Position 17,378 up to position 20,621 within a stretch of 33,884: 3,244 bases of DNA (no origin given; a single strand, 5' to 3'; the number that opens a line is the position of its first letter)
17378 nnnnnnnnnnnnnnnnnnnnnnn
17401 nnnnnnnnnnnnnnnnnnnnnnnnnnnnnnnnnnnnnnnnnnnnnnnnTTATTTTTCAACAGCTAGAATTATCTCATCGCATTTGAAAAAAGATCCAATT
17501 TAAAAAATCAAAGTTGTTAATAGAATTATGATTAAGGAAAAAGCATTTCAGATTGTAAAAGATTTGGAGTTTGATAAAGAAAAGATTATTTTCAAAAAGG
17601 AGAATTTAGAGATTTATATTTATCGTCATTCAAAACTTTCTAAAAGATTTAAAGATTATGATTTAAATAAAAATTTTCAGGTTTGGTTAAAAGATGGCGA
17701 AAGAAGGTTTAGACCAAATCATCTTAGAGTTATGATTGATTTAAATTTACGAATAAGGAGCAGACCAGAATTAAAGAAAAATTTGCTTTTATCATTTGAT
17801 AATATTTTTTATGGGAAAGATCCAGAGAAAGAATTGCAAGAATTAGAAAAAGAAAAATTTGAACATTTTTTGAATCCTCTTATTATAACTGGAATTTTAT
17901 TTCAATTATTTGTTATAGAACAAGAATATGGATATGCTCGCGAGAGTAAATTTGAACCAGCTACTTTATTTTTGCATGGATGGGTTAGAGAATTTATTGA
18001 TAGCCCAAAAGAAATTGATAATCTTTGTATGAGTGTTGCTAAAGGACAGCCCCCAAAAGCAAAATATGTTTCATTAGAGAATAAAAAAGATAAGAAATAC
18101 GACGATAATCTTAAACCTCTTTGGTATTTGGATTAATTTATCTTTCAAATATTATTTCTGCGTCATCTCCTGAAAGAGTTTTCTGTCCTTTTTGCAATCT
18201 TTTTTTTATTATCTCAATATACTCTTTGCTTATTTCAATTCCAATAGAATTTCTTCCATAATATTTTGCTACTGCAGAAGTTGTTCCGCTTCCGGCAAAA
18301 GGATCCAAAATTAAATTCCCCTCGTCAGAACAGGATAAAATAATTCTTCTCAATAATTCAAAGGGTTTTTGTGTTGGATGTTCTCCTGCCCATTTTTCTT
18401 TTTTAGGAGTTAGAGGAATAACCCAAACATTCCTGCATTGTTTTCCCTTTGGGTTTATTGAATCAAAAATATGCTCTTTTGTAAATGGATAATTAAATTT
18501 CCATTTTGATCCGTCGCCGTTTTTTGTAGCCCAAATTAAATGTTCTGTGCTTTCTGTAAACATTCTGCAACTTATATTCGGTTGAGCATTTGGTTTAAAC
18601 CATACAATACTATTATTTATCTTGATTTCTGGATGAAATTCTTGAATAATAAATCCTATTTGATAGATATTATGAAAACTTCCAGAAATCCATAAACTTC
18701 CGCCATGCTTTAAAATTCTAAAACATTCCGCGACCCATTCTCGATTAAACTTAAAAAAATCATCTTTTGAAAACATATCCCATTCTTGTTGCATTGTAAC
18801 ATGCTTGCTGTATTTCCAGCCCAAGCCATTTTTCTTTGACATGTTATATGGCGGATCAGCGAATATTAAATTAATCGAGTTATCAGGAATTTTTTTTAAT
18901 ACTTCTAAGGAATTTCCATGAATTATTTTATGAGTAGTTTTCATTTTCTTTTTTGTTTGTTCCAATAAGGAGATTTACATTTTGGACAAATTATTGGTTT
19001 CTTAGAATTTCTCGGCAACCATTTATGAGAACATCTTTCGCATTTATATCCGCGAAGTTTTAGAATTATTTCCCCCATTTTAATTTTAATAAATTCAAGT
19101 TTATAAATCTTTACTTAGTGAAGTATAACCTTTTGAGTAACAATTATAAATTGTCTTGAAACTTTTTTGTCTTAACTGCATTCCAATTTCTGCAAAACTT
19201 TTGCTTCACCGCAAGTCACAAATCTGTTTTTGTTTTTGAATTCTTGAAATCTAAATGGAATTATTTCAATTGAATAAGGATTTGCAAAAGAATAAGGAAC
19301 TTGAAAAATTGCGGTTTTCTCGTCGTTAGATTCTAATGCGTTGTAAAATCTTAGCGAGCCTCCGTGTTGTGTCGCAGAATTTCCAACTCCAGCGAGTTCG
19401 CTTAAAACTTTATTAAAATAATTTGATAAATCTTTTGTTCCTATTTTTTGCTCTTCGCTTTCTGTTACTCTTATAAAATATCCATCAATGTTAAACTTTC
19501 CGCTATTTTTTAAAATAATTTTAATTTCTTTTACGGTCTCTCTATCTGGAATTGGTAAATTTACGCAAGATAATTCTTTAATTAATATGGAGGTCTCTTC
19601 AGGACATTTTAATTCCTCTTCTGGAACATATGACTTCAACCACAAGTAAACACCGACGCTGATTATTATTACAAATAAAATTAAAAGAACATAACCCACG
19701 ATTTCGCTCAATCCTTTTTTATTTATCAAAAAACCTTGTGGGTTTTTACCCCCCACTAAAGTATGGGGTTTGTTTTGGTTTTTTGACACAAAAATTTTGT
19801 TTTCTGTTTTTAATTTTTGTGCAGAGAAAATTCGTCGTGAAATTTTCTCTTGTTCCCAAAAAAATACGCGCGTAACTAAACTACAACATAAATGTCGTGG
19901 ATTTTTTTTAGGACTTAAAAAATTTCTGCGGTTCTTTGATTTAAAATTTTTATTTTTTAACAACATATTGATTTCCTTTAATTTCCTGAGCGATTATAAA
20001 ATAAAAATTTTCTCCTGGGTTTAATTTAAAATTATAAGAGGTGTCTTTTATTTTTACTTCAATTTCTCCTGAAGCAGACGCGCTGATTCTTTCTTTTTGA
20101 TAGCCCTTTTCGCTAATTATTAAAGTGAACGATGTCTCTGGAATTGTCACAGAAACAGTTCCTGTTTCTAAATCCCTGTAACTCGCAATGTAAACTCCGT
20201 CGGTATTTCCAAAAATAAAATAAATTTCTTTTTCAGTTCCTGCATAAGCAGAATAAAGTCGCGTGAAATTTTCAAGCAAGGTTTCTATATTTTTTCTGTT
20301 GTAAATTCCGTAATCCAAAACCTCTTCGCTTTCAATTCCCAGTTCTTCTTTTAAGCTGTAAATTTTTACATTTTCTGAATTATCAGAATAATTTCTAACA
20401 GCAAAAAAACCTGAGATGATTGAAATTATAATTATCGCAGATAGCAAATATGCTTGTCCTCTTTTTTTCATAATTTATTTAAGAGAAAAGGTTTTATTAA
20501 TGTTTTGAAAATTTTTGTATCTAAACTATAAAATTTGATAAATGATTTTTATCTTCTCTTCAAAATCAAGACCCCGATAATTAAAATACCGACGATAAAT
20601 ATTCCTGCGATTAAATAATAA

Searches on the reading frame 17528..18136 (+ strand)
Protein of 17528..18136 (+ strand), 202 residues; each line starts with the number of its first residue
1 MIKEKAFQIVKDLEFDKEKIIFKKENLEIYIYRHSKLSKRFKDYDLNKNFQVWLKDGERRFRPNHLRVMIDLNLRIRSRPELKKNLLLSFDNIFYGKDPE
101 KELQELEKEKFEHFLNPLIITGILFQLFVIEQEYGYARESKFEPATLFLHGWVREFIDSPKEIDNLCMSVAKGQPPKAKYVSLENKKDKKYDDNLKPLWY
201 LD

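Call 8: search_protein_families(library=pfam, proteins=[window:17528-18136:+], max_evalue=0.001)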
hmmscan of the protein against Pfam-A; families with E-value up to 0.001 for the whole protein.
window:17528-18136:+ (202 aa): 0 families

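Call 18: search_solved_structures(query=window:17528-18136:+, max_evalue=1, show_alignments=2)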
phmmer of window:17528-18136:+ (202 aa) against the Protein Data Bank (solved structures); distinct sequences matched with E-value up to 1: 1.
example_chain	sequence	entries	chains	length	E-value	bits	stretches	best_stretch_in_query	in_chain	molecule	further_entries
6tu2_A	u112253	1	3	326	0.76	12.5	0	77-133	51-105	Annexin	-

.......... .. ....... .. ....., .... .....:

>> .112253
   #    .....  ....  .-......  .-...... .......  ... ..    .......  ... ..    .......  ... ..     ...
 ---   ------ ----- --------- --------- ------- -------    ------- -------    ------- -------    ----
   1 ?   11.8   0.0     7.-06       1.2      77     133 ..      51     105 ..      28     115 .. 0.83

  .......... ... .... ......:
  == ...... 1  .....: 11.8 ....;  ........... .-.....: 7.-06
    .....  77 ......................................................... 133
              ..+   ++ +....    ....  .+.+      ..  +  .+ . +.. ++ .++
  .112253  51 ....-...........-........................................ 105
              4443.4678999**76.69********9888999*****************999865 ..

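Call 68: search_protein_families(library=ncbifam, proteins=[window:17528-18136:+], max_evalue=0.01)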
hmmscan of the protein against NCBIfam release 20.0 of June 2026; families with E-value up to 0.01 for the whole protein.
window:17528-18136:+ (202 aa): 1 family
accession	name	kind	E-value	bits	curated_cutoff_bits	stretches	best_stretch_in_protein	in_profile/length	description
NF047559.1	LIC_12238_fam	equivalog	0.0046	16.8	170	1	4-40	30-66/156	LIC_12238 family plasminogen-binding lipoprotein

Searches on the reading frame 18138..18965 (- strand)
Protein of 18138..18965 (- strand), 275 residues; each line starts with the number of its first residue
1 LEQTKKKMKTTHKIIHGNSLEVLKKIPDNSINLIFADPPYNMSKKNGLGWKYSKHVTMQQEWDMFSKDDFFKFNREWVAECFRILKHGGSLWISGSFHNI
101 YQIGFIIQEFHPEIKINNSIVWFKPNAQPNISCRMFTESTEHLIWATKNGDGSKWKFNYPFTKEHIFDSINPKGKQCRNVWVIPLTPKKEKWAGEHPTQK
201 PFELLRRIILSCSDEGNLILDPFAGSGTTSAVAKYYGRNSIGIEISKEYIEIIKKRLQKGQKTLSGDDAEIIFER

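Call 8: search_protein_families(library=pfam, proteins=[window:18138-18965:-], max_evalue=0.001)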
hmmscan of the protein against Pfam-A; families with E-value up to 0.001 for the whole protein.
window:18138-18965:- (275 aa): 3 families
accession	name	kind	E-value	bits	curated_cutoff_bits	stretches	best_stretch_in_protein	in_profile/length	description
PF01555.25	N6_N4_Mtase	-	2.2e-60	204.8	26.7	1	31-255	1-221/221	DNA methylase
PF03602.21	Cons_hypoth95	-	1.1e-05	25.6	24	0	9-44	91-127/182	Conserved hypothetical protein 95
PF08241.18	Methyltransf_11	-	0.00013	23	21.2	0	224-262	5-43/95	Methyltransferase domain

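Call 19: search_solved_structures(query=window:18138-18965:-, max_evalue=0.001)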
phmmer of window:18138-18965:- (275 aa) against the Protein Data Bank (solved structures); distinct sequences matched with E-value up to 0.001: 14.
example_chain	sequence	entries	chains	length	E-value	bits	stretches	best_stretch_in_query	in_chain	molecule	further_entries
6pbd_A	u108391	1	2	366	2.3e-53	184.5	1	12-260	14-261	Modification methylase CcrMI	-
5hek_A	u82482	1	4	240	2.2e-26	95.9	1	14-258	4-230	Adenine specific DNA methyltransferase (DpnA)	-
5hfj_A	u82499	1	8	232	2.4e-26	95.8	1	14-258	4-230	Adenine specific DNA methyltransferase (DpnA)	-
8s9n_A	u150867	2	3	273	4.6e-25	91.6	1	5-260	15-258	DNA cytosine-N4 methyltransferase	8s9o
8s9m_A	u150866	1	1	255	6.7e-24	87.8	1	9-260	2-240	DNA cytosine-N4 methyltransferase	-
9c3u_A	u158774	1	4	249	5.7e-22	81.4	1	24-257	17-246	Methyltransferase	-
8urk_A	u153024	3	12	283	8.3e-22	80.9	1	24-257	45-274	Methyltransferase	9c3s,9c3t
1nw8_A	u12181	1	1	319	3.1e-20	75.8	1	17-257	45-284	MODIFICATION METHYLASE RSRI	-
1eg2_A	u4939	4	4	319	3.5e-20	75.6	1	17-257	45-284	MODIFICATION METHYLASE RSRI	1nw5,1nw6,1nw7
1g60_A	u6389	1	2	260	3.6e-20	75.5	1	12-251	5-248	Adenine-specific Methyltransferase MboIIA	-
2zie_A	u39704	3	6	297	5.8e-15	58.5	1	194-259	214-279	Putative modification methylase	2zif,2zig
1boo_A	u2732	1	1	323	2.2e-08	36.9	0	13-129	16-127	PROTEIN (N-4 CYTOSINE-SPECIFIC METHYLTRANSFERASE PVU II)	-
4zcf_A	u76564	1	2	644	3e-06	29.9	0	5-163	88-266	Restriction endonuclease EcoP15I, modification subunit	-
6k0w_B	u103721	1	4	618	0.00033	23.2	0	195-231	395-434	Adenine specific DNA methyltransferase (Mod)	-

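Call 56: find_homologous_proteins(query=window:18138-18965:-, max_evalue=1e-40)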
Query window:18138-18965:- (275 aa): 3921 proteins with E <= 1e-40 among 8000 candidates; the best 120 are listed.
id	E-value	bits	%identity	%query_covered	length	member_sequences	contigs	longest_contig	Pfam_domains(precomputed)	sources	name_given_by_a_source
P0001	3.5e-162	556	87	97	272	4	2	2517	PF01555.25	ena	-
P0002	2.6e-155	534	83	94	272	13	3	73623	PF01555.25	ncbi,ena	-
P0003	2.5e-153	527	82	97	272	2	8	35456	PF08241.19,PF01555.25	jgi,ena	jgi:site-specific DNA-methyltransferase (adenine-specific)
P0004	6.2e-153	526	82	97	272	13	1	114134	PF08241.19,PF01555.25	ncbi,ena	-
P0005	1.3e-152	525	80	97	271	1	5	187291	PF01555.25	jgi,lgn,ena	jgi:site-specific DNA-methyltransferase (adenine-specific)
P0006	2.1e-152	524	81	97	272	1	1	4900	PF01555.25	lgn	-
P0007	2.2e-152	524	82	98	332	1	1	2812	PF03602.22,PF02086.22,PF08241.19,PF01555.25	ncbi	-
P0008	7.4e-152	523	82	97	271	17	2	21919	PF08241.19,PF01555.25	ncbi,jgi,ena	-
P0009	1.4e-151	522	82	97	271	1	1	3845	PF01555.25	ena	-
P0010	3.5e-151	520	82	97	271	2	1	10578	PF01555.25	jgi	-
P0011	8.1e-151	519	82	94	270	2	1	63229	PF03602.22,PF01555.25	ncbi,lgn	-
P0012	1.2e-150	519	81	97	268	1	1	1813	PF01555.25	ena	-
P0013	1.6e-150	518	80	97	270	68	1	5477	PF08241.19,PF01555.25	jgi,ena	-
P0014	3.6e-150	517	79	97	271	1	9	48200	PF03602.22,PF01555.25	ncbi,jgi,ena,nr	ncbi:site-specific DNA-methyltransferase [Candidatus Pacearchaeota archaeon]|nr:site-specific DNA-me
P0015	4.9e-150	517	81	97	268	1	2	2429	PF01555.25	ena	-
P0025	7.5e-148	509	78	96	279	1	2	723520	PF02086.22,PF08241.19,PF01555.25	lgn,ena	-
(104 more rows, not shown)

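Call 57: find_encoding_contigs(protein=P0002, flank=10000, max_places=2)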
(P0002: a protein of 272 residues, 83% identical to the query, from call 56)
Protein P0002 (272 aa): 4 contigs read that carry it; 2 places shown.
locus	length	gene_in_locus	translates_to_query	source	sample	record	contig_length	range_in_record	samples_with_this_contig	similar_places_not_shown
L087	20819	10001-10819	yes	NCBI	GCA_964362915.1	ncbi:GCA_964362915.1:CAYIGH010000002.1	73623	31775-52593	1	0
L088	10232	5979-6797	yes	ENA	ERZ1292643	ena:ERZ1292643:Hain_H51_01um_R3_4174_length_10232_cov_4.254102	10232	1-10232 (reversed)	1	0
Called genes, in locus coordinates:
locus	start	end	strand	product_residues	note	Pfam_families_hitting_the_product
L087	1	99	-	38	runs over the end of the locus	-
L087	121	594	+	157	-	PF04073:tRNA_edit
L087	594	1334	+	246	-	PF00565:SNase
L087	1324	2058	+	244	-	-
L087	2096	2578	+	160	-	PF27325:MJ0538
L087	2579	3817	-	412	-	-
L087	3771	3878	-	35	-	-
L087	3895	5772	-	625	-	-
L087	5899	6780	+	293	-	-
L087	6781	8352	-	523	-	-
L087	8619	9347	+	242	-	PF00705:PCNA_N, PF02747:PCNA_C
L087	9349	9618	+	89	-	PF19631:Trypco2 (weak)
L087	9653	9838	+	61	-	-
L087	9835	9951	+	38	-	-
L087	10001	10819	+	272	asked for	PF01555:N6_N4_Mtase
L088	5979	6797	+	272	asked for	PF01555:N6_N4_Mtase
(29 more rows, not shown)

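Call 58: find_encoding_contigs(protein=P0005, flank=10000, max_places=2)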
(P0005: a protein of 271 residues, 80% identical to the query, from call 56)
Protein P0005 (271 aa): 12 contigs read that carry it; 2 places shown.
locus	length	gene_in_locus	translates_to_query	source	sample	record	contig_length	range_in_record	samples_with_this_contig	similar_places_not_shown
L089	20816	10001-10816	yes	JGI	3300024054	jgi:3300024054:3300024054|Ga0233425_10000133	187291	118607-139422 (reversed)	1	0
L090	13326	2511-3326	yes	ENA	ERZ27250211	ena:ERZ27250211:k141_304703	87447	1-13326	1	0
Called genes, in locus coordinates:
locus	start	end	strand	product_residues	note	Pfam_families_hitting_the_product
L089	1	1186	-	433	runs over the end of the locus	PF02788:RuBisCO_large_N, PF00016:RuBisCO_large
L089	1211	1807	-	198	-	-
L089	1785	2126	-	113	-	PF07666:MpPF26 (faint)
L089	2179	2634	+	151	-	-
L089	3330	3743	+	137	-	-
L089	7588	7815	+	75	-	-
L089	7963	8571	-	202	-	-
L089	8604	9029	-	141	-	-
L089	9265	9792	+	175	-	PF20472:PDDEXK_11 (weak)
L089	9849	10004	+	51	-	-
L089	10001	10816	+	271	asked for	PF01555:N6_N4_Mtase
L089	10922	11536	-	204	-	-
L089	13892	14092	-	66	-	-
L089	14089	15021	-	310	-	PF00318:Ribosomal_S2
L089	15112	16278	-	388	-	PF03952:Enolase_N (weak), PF00113:Enolase_C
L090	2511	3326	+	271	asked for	PF01555:N6_N4_Mtase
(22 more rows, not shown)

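Call 59: find_encoding_contigs(protein=P0025, flank=10000, max_places=2)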
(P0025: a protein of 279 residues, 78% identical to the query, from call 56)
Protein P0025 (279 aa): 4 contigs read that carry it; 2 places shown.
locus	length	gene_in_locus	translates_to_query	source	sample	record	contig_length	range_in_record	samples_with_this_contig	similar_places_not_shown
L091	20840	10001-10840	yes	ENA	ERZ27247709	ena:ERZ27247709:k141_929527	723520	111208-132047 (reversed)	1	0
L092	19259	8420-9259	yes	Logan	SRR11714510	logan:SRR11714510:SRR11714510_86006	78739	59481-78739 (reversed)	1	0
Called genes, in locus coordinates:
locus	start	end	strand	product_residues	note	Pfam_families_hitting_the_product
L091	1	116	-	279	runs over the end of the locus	PF23435:DUF7121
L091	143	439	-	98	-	PF00428:Ribosomal_60s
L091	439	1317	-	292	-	PF00466:Ribosomal_L10, PF17777:RL10P_insert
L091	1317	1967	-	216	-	PF00687:Ribosomal_L1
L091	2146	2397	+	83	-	-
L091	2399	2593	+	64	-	-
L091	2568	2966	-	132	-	PF13470:PIN_3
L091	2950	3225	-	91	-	PF04014:MazE_antitoxin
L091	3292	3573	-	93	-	-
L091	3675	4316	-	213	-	-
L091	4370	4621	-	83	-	PF05016:ParE_toxin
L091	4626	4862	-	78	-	PF24434:DUF7557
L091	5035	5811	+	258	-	PF00149:Metallophos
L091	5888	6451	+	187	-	-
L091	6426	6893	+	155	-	-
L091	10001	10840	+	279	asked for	PF02086:MethyltransfD12 (faint), PF08241:Methyltransf_11 (faint), PF01555:N6_N4_Mtase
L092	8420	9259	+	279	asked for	PF02086:MethyltransfD12 (faint), PF08241:Methyltransf_11 (faint), PF01555:N6_N4_Mtase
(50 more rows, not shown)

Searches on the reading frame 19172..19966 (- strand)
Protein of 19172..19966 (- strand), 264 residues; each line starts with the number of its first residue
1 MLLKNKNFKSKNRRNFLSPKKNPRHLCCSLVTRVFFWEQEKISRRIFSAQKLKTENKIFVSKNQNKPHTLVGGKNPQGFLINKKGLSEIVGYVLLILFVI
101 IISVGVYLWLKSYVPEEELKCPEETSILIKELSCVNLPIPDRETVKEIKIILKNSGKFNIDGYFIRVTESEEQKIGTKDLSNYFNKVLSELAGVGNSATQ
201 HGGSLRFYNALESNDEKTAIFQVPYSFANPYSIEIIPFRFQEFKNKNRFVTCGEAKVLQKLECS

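Call 8: search_protein_families(library=pfam, proteins=[window:19172-19966:-], max_evalue=0.001)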
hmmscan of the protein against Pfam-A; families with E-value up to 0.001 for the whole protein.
window:19172-19966:- (264 aa): 0 families

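Call 68: search_protein_families(library=ncbifam, proteins=[window:19172-19966:-], max_evalue=0.01)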
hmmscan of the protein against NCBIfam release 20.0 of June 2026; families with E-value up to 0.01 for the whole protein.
window:19172-19966:- (264 aa): 1 family
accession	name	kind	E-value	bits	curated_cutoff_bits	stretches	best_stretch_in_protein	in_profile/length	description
TIGR02537.2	arch_flag_Nterm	domain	5.2e-05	22.7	20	1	82-110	1-29/33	archaellin/type IV pilin N-terminal domain-containing protein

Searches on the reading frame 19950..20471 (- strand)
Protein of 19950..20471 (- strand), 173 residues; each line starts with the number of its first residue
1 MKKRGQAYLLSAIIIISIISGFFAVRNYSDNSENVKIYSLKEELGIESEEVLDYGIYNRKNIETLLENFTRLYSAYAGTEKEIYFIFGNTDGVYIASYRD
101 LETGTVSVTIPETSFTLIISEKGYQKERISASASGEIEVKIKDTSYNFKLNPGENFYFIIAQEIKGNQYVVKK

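Call 8: search_protein_families(library=pfam, proteins=[window:19950-20471:-], max_evalue=0.001)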
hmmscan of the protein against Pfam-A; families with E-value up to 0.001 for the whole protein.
window:19950-20471:- (173 aa): 0 families

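Call 68: search_protein_families(library=ncbifam, proteins=[window:19950-20471:-], max_evalue=0.01)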
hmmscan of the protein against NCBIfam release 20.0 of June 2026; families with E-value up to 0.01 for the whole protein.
window:19950-20471:- (173 aa): 1 family
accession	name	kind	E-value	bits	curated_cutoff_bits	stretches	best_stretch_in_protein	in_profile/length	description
NF005542.0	PRK07205.1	subfamily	0.00099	18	602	1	79-147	138-208/444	M20 family metallopeptidase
